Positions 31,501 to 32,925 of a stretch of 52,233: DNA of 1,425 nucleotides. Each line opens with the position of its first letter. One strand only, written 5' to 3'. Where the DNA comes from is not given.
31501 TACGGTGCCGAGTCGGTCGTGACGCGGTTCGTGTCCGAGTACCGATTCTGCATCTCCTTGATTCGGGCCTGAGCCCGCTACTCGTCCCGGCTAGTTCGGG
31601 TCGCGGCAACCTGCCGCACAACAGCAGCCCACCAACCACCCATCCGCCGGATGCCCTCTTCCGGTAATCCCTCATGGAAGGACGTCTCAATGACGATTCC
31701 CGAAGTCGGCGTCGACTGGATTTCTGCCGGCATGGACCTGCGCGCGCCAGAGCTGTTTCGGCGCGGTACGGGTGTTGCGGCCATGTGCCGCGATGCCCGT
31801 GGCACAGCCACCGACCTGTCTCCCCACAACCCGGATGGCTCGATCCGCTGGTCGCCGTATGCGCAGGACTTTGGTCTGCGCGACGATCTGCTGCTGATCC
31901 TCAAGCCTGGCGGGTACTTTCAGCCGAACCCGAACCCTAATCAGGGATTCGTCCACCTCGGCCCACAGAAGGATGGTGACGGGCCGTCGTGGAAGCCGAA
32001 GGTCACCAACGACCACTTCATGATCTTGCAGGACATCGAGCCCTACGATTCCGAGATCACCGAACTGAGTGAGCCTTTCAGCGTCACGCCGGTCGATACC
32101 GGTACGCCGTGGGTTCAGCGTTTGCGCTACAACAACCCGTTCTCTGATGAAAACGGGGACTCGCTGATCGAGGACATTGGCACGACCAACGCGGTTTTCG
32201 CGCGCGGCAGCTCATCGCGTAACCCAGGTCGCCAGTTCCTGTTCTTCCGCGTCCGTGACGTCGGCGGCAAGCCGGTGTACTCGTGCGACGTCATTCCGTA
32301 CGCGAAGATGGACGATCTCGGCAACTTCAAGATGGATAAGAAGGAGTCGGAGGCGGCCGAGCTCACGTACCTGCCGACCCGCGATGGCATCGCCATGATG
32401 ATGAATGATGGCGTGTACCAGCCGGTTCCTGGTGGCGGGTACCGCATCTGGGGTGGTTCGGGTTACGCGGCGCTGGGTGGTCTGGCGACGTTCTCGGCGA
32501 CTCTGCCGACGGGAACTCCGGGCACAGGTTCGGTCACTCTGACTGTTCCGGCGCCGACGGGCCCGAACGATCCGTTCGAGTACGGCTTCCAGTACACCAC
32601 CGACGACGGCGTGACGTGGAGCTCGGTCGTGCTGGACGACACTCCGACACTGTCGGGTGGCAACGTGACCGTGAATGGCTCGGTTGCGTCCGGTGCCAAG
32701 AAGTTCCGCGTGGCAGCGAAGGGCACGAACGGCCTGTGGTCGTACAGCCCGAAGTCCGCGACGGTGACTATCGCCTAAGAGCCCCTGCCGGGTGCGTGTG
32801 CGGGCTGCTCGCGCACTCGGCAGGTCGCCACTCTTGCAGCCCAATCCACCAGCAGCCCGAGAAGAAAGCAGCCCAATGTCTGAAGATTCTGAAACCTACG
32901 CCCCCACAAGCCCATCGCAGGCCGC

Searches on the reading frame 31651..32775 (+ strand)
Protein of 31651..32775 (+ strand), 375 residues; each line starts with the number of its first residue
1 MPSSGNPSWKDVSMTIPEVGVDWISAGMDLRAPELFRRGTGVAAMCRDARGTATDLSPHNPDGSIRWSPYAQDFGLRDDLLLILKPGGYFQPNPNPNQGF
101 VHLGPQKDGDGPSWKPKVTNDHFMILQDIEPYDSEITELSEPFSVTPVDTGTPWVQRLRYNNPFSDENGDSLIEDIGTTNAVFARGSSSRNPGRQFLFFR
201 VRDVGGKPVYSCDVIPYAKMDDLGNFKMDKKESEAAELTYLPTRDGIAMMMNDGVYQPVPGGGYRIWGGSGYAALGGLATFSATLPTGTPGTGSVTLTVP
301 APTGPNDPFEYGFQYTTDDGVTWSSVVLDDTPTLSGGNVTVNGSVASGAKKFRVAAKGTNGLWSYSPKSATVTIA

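Call 45: search_protein_families(library=phrogs, proteins=[window:31651-32775:+], max_evalue=0.00001)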
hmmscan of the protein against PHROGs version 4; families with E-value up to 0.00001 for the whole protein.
window:31651-32775:+ (375 aa): 1 family
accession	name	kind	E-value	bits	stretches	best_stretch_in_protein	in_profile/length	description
phrog_476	-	tail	1.3e-44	153.7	1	31-355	16-293/296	major tail protein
